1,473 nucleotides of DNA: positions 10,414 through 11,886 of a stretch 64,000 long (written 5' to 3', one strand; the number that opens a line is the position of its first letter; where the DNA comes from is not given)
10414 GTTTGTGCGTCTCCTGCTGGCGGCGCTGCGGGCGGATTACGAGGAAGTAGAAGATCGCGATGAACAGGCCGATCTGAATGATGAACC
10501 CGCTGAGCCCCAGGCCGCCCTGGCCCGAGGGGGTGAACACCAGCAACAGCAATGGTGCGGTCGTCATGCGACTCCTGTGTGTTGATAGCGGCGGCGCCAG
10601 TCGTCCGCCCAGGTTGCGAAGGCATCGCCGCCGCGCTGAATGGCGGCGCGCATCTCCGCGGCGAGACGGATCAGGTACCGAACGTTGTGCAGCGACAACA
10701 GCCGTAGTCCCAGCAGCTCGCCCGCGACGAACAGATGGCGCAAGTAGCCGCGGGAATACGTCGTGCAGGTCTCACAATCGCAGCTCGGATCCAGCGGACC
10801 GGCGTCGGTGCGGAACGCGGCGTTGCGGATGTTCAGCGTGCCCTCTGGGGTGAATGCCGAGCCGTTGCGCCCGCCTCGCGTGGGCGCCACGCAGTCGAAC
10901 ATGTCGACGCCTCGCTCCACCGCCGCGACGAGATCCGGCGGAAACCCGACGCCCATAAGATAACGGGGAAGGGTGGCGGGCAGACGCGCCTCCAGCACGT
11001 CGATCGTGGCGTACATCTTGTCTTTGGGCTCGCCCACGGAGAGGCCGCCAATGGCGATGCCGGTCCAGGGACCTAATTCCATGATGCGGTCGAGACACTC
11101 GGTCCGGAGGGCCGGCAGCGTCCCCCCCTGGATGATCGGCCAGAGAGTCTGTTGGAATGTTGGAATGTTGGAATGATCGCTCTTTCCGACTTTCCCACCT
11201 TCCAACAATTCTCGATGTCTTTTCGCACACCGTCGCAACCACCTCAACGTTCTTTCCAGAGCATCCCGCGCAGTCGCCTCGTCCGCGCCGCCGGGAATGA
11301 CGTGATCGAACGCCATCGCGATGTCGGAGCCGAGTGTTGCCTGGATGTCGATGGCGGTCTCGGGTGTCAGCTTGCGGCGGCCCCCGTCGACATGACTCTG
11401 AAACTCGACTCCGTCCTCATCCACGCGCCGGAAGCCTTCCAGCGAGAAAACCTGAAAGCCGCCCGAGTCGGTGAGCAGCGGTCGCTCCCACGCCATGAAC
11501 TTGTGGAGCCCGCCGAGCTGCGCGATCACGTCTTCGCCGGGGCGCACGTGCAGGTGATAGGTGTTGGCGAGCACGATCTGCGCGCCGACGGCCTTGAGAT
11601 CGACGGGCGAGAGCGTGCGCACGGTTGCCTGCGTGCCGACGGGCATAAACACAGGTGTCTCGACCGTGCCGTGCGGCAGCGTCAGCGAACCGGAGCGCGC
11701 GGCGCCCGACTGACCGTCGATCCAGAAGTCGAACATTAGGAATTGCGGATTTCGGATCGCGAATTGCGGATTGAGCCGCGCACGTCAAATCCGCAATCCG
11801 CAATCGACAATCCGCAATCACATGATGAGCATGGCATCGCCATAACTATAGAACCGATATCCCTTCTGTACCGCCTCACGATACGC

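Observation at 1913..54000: At least 13 arrays of tandem 7-, 8- or 10-nt units (STRR-like) at gene junctions and in-frame inside housekeeping genes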

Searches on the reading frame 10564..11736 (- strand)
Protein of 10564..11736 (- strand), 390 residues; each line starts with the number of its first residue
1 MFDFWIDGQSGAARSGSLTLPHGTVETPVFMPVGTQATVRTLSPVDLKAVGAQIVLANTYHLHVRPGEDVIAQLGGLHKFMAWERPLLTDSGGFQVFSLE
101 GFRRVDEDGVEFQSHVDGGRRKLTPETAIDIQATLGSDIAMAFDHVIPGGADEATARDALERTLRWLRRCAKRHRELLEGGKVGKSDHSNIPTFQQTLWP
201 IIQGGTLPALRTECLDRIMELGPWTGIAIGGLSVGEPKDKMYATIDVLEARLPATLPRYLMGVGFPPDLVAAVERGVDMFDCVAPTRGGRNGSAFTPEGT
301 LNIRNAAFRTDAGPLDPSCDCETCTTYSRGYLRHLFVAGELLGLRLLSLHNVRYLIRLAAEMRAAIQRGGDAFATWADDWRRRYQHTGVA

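Call 7: search_protein_families(library=ncbifam, proteins=[window:10564-11736:-], max_evalue=0.00001)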
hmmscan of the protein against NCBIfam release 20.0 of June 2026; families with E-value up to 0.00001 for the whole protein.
window:10564-11736:- (390 aa): 3 families
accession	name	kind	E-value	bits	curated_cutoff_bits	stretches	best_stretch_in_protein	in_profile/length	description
TIGR00430.1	Q_tRNA_tgt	equivalog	1.1e-135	452.3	306.75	1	6-385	3-364/368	tRNA guanosine(34) transglycosylase Tgt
TIGR00449.1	tgt_general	superfamily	2.1e-130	434.9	47.6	1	5-384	2-362/367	tRNA-guanine transglycosylase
TIGR00432.2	arcsn_tRNA_tgt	equivalog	9.6e-32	110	350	1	8-369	5-321/441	tRNA guanosine(15) transglycosylase TgtA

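Call 12: find_related_loci(query=window:10564-11736:-, collection=genome_contigs, flank=10000)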
Query window:10564-11736:- (390 aa) in genome_contigs; peptide patterns used: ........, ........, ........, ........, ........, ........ (x = any residue, [..] = any of these).
600 stretches matched a pattern (row limit reached: there are more); 600 encode a relative of the query (tblastn E <= 1e-3); the best 80 are kept; 80 distinct loci.
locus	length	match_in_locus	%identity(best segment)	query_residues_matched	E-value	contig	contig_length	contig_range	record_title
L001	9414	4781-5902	61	1-388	6e-151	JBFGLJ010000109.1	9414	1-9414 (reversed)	MAG: Gemmatimonadales bacterium isolate Mix_sand03.2021.01.D.80 k141_1271814_length_9414_cov_15.0000, whole genome shotg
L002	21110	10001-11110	54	4-388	9e-133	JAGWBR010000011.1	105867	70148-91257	MAG: Gemmatimonadetes bacterium isolate 277c_38 scaffold_365, whole genome shotgun sequence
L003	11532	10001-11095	50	2-384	1e-122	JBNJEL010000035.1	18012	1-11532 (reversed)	MAG: Bacillota bacterium isolate Y23_14dBSd3.bin.85 NODE_2062_length_18012_cov_6.168537, whole genome shotgun sequence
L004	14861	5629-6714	51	1-384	6e-122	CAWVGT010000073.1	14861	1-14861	MAG: Candidatus Fimadaptatus sp. isolate metabat2_coassembly_bwa.883 MAG genome assembly, contig: k87_4155176, whole gen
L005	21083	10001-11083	51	2-380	3e-121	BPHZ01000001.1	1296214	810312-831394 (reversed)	MAG: Herpetosiphonaceae bacterium KatS3mg057 DNA, contig_16310, whole genome shotgun sequence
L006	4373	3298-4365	49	9-384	4e-122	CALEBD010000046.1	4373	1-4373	MAG TPA_asm: uncultured Clostridium sp. isolate ERR912056_bin.49_CONCOCT_v1.1_MAG genome assembly, contig: ERZ827043.913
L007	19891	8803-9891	50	2-384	2e-120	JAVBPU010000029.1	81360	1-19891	MAG: Eubacteriales bacterium isolate EPI_MAG_00147 c_000000174054, whole genome shotgun sequence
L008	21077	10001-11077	49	8-383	5e-120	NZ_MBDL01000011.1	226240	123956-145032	Acinetobacter celticus strain ANC 4603 Contig5, whole genome shotgun sequence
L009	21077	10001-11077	49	8-383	1e-119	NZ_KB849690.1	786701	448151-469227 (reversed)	Acinetobacter towneri DSM 14962 = CIP 107472 acMad-supercont1.37, whole genome shotgun sequence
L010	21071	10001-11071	49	9-384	3e-119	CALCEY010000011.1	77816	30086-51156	MAG TPA_asm: uncultured Clostridia bacterium isolate ERR318676_bin.62_CONCOCT_v1.1_MAG genome assembly, contig: ERZ17645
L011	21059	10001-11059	51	13-384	3e-120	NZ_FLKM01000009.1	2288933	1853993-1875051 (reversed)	Emergencia timonensis strain SN18, whole genome shotgun sequence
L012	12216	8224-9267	53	6-369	5e-119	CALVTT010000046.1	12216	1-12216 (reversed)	MAG: uncultured Clostridia bacterium isolate BRZ_KS__bin81 genome assembly, contig: BRZ_KS__NODE_9487_length_12216_cov_1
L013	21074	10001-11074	50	7-388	6e-119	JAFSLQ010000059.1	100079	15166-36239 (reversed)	MAG: Clostridia bacterium isolate RGIG3255 Goat_Reticulum-3__c707092, whole genome shotgun sequence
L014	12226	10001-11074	49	12-388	6e-119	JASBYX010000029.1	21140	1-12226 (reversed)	MAG: Anaerovoracaceae bacterium isolate bin-67 c_000000002916, whole genome shotgun sequence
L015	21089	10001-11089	48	2-384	9e-119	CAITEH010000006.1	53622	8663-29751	MAG: Candidatus Firestonebacteria bacterium isolate AM-2014_bin-3360 genome assembly, contig: bin-3360:06/86, whole geno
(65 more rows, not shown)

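Call 14: find_homologous_proteins(query=window:10564-11736:-, max_evalue=1e-80)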
Query window:10564-11736:- (390 aa): 7972 proteins with E <= 1e-80 among 8000 candidates; the best 120 are listed.
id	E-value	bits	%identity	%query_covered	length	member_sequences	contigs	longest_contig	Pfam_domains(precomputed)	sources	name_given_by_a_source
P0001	2.7e-266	901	100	100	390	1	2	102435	PF01702.26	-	-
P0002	6.8e-266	899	100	100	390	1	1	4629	PF01702.26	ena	-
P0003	3.0e-265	897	100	100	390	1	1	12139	PF01702.26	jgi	-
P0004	3.4e-265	897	100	100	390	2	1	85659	PF01702.26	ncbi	-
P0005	6.9e-249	843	93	100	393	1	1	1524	PF01702.26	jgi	-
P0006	2.3e-248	842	93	100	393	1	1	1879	PF01702.26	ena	-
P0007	7.4e-246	833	91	100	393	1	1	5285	PF01702.26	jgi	-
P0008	3.7e-244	828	91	100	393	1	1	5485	PF01702.26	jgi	jgi:queuine tRNA-ribosyltransferase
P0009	5.2e-244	827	92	100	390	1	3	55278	PF01702.26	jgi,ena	-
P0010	2.2e-243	825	91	100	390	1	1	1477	PF01702.26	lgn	-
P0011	2.8e-243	825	90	100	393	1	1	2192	PF01702.26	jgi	-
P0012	1.4e-242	823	91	100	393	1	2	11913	PF01702.26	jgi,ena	-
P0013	2.2e-242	822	92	100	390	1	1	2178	PF01702.26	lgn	-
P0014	8.1e-242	820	90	100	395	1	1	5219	PF01702.26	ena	-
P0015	1.1e-241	820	90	100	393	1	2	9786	PF01702.26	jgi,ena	-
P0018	8.8e-240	813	90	100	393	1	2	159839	PF01702.26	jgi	jgi:queuine tRNA-ribosyltransferase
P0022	9.2e-238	807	93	100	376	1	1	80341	PF01702.26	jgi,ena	-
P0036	7.3e-237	804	91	100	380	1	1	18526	PF01702.26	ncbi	-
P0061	7.0e-235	797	89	99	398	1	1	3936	PF01702.26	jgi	jgi:queuine tRNA-ribosyltransferase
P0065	8.6e-235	797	90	100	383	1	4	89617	PF01702.26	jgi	jgi:queuine tRNA-ribosyltransferase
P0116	3.9e-233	791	87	100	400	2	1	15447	PF01702.26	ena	-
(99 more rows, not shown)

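Call 16: find_encoding_contigs(protein=P0004, flank=10000, max_places=2)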
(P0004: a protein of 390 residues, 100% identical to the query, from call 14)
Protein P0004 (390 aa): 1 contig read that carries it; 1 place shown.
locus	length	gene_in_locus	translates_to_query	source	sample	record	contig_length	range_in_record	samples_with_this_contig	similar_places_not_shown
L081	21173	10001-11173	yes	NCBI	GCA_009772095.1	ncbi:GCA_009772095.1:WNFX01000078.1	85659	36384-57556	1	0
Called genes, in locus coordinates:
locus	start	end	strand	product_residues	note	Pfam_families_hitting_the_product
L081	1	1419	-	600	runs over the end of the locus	PF00664:ABC_membrane, PF13191:AAA_16 (weak), PF00005:ABC_tran, PF02463:SMC_N (weak)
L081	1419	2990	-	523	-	PF00072:Response_reg, PF08665:PglZ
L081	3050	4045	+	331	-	PF01075:Glyco_transf_9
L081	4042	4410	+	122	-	-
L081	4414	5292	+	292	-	PF13481:AAA_25, PF03796:DnaB_C, PF06745:ATPase (weak)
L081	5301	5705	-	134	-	PF27226:AF_1845 (weak)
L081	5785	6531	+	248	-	PF20772:TACO1_YebC_N, PF01709:Transcrip_reg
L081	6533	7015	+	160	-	PF02075:RuvC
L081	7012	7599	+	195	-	PF01330:RuvA_N, PF00633:HHH (faint), PF14520:HHH_5, PF07499:RuvA_C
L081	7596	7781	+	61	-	-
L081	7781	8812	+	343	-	PF05496:RuvB_N, PF06068:TIP49 (faint), PF00004:AAA, PF07728:AAA_5 (weak), PF17864:AAA_lid_4, PF05491:WHD_RuvB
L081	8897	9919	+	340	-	PF02547:Queuosine_synth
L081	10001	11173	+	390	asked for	PF01702:TGT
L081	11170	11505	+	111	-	PF02699:YajC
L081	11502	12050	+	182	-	PF01327:Pep_deformylase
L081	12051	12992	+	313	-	PF00551:Formyl_trans_N, PF02911:Formyl_trans_C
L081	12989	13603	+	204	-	PF02581:TMP-TENI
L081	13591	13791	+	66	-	PF02597:ThiS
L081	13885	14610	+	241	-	PF05690:ThiG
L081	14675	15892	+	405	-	PF01029:NusB, PF22458:RsmF-B_ferredox, PF01189:Methyltr_RsmB-F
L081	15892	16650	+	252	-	PF03793:PASTA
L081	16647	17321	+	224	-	PF00834:Ribul_P_3_epim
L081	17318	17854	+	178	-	PF00578:AhpC-TSA, PF08534:Redoxin, PF00085:Thioredoxin (weak), PF13905:Thioredoxin_8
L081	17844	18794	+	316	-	PF07949:YbbR (faint)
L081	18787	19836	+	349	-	PF00814:TsaD, PF22521:HypF_C_2 (weak)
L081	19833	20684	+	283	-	PF01790:LGT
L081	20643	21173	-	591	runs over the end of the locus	PF00034:Cytochrom_C, PF13442:Cytochrome_CBB3, PF03239:FTR1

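Call 17: find_encoding_contigs(protein=P0009, flank=10000, max_places=2)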
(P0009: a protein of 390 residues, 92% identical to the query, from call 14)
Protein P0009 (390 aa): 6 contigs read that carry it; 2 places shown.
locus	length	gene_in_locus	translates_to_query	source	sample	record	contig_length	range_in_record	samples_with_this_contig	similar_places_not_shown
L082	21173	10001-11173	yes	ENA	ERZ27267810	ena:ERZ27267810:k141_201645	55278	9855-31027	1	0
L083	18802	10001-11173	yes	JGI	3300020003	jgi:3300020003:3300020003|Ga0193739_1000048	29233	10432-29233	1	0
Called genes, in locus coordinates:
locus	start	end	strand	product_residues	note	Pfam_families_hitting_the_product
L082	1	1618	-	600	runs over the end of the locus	PF00664:ABC_membrane, PF13191:AAA_16 (weak), PF00005:ABC_tran, PF02463:SMC_N (weak)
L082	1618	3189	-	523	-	PF00072:Response_reg, PF08665:PglZ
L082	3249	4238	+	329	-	PF01075:Glyco_transf_9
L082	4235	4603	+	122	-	-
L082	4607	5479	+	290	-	PF13481:AAA_25, PF03796:DnaB_C, PF06745:ATPase (weak)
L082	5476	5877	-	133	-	PF27226:AF_1845 (weak)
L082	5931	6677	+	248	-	PF20772:TACO1_YebC_N, PF01709:Transcrip_reg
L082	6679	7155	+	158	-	PF02075:RuvC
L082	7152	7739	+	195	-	PF01330:RuvA_N, PF14520:HHH_5, PF00633:HHH (faint), PF07499:RuvA_C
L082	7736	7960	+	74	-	-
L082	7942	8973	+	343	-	PF05496:RuvB_N, PF06068:TIP49 (faint), PF00004:AAA, PF07728:AAA_5 (weak), PF17864:AAA_lid_4, PF05491:WHD_RuvB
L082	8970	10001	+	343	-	PF02547:Queuosine_synth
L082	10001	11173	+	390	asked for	PF01702:TGT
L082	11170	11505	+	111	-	PF02699:YajC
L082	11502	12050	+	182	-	PF01327:Pep_deformylase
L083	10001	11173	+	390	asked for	PF01702:TGT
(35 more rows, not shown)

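Call 18: find_encoding_contigs(protein=P0018, flank=10000, max_places=1)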
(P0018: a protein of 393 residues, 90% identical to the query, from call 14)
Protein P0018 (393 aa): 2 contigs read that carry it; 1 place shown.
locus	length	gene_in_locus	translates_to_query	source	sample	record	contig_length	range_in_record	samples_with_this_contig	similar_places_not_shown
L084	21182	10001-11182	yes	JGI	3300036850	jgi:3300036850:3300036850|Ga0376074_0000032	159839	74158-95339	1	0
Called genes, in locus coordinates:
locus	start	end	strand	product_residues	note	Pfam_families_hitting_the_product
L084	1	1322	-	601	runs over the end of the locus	PF00664:ABC_membrane, PF13191:AAA_16 (weak), PF00005:ABC_tran, PF02463:SMC_N (weak)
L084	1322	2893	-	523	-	PF00072:Response_reg, PF08665:PglZ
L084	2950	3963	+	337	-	PF01075:Glyco_transf_9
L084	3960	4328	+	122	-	-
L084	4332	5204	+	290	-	PF13481:AAA_25, PF03796:DnaB_C, PF06745:ATPase (weak)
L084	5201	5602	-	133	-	PF27226:AF_1845 (weak)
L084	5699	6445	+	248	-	PF20772:TACO1_YebC_N, PF01709:Transcrip_reg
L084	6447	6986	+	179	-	PF02075:RuvC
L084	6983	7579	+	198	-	PF01330:RuvA_N, PF00633:HHH (faint), PF14520:HHH_5, PF07499:RuvA_C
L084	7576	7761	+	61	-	-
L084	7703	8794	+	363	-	PF05496:RuvB_N, PF00004:AAA, PF07728:AAA_5 (faint), PF17864:AAA_lid_4, PF05491:WHD_RuvB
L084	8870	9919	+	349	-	PF02547:Queuosine_synth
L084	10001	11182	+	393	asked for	PF01702:TGT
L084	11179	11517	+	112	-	PF02699:YajC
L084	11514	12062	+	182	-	PF01327:Pep_deformylase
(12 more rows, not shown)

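Call 19: find_encoding_contigs(protein=P0022, flank=10000, max_places=1)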
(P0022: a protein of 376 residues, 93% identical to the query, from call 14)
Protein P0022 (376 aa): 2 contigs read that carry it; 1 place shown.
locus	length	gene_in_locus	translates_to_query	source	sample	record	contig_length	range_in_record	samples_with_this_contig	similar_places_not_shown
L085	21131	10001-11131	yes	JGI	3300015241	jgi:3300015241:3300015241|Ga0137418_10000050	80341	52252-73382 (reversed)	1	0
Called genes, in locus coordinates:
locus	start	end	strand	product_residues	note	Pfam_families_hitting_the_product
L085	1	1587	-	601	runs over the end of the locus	PF00664:ABC_membrane, PF00005:ABC_tran, PF02463:SMC_N (weak)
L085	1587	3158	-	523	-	PF00072:Response_reg, PF08665:PglZ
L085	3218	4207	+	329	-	PF01075:Glyco_transf_9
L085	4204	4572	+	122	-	-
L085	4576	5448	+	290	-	PF13481:AAA_25, PF03796:DnaB_C, PF06745:ATPase (weak)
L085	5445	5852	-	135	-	PF27226:AF_1845 (weak)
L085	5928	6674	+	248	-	PF20772:TACO1_YebC_N, PF01709:Transcrip_reg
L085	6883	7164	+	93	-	PF02075:RuvC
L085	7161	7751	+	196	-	PF01330:RuvA_N, PF00633:HHH (faint), PF14520:HHH_5, PF07499:RuvA_C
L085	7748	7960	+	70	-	-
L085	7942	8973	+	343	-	PF05496:RuvB_N, PF06068:TIP49 (faint), PF00004:AAA, PF07728:AAA_5 (faint), PF17864:AAA_lid_4, PF05491:WHD_RuvB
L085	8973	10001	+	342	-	PF02547:Queuosine_synth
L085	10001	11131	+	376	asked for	PF01702:TGT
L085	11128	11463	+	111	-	PF02699:YajC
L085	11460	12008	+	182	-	PF01327:Pep_deformylase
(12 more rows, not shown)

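Call 42: find_encoding_contigs(protein=P0065, flank=10000, max_places=1)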
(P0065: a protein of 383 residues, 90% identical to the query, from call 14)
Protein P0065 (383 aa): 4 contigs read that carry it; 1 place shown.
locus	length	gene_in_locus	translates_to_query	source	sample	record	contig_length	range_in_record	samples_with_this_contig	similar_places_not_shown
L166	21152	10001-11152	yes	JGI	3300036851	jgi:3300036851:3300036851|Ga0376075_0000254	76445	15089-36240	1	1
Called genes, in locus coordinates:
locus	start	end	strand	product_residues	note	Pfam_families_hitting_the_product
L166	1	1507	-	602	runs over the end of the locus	PF00664:ABC_membrane, PF13191:AAA_16 (weak), PF00005:ABC_tran, PF02463:SMC_N (weak)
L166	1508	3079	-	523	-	PF00072:Response_reg, PF08665:PglZ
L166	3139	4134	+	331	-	PF01075:Glyco_transf_9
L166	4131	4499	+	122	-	-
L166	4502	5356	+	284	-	PF13481:AAA_25, PF03796:DnaB_C, PF06745:ATPase (weak)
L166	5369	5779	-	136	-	PF27226:AF_1845 (weak)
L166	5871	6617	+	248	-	PF20772:TACO1_YebC_N, PF01709:Transcrip_reg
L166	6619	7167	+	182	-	PF02075:RuvC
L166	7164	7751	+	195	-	PF01330:RuvA_N, PF00633:HHH (faint), PF14520:HHH_5, PF07499:RuvA_C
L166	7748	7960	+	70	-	-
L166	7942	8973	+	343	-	PF05496:RuvB_N, PF06068:TIP49 (faint), PF00004:AAA, PF07728:AAA_5 (faint), PF17864:AAA_lid_4, PF05491:WHD_RuvB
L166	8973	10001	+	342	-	PF02547:Queuosine_synth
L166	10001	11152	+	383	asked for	PF01702:TGT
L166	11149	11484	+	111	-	PF02699:YajC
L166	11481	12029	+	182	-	PF01327:Pep_deformylase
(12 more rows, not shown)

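Call 43: find_encoding_contigs(protein=P0116, flank=10000, max_places=1)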
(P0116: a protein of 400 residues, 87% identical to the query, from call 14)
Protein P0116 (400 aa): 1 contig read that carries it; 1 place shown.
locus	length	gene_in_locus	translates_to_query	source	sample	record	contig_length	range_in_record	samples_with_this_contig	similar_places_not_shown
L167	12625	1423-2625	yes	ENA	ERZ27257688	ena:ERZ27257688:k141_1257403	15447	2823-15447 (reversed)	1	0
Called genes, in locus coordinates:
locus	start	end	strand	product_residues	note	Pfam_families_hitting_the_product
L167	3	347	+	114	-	?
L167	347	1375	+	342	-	PF02547:Queuosine_synth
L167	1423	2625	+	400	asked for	PF01702:TGT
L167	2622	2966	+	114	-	PF02699:YajC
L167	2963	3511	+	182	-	PF01327:Pep_deformylase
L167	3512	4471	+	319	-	PF00551:Formyl_trans_N, PF02911:Formyl_trans_C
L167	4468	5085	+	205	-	PF02581:TMP-TENI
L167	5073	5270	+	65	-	PF02597:ThiS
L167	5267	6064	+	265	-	PF05690:ThiG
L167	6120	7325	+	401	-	PF01029:NusB, PF01189:Methyltr_RsmB-F, PF08241:Methyltransf_11 (faint), PF13649:Methyltransf_25 (faint)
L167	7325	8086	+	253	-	PF03793:PASTA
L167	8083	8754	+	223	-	PF00834:Ribul_P_3_epim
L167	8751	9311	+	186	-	PF08534:Redoxin, PF00578:AhpC-TSA, PF00085:Thioredoxin (weak), PF13098:Thioredoxin_2 (weak), PF13905:Thioredoxin_8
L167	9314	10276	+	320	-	PF07949:YbbR (weak)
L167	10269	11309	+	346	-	PF00814:TsaD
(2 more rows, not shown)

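Call 44: find_encoding_contigs(protein=P0036, flank=10000, max_places=1)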
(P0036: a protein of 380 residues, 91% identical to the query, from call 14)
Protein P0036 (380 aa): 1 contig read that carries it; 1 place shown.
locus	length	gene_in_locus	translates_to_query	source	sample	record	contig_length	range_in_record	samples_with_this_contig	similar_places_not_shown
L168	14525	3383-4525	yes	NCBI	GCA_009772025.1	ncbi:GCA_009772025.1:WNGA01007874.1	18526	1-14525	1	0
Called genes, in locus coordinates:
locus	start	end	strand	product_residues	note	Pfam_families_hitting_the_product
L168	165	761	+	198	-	PF01330:RuvA_N, PF00633:HHH (faint), PF14520:HHH_5, PF07499:RuvA_C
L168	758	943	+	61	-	-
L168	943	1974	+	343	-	PF05496:RuvB_N, PF06068:TIP49 (faint), PF00004:AAA, PF07728:AAA_5 (weak), PF17864:AAA_lid_4, PF05491:WHD_RuvB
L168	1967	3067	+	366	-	PF02547:Queuosine_synth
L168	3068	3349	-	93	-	-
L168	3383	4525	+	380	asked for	PF01702:TGT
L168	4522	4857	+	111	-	PF02699:YajC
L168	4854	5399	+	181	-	PF01327:Pep_deformylase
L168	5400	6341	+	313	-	PF00551:Formyl_trans_N, PF02911:Formyl_trans_C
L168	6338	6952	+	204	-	PF02581:TMP-TENI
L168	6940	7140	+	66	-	PF02597:ThiS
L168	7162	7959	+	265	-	PF05690:ThiG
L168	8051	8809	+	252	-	PF03793:PASTA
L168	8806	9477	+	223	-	PF00834:Ribul_P_3_epim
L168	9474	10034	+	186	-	PF08534:Redoxin, PF00578:AhpC-TSA, PF00085:Thioredoxin (weak), PF13098:Thioredoxin_2 (weak), PF13905:Thioredoxin_8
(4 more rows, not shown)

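Call 45: find_encoding_contigs(protein=P0061, flank=10000, max_places=1)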
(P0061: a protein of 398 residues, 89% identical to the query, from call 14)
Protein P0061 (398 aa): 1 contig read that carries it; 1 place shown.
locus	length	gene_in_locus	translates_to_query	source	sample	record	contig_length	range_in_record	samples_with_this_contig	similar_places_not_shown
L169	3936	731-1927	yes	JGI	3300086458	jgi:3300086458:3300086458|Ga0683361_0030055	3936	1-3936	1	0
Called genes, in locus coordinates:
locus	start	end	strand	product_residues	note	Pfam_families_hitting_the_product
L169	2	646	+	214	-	PF02547:Queuosine_synth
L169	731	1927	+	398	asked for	PF01702:TGT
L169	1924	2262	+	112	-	PF02699:YajC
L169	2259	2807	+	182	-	PF01327:Pep_deformylase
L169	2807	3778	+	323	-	PF00551:Formyl_trans_N, PF02911:Formyl_trans_C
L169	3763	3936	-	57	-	?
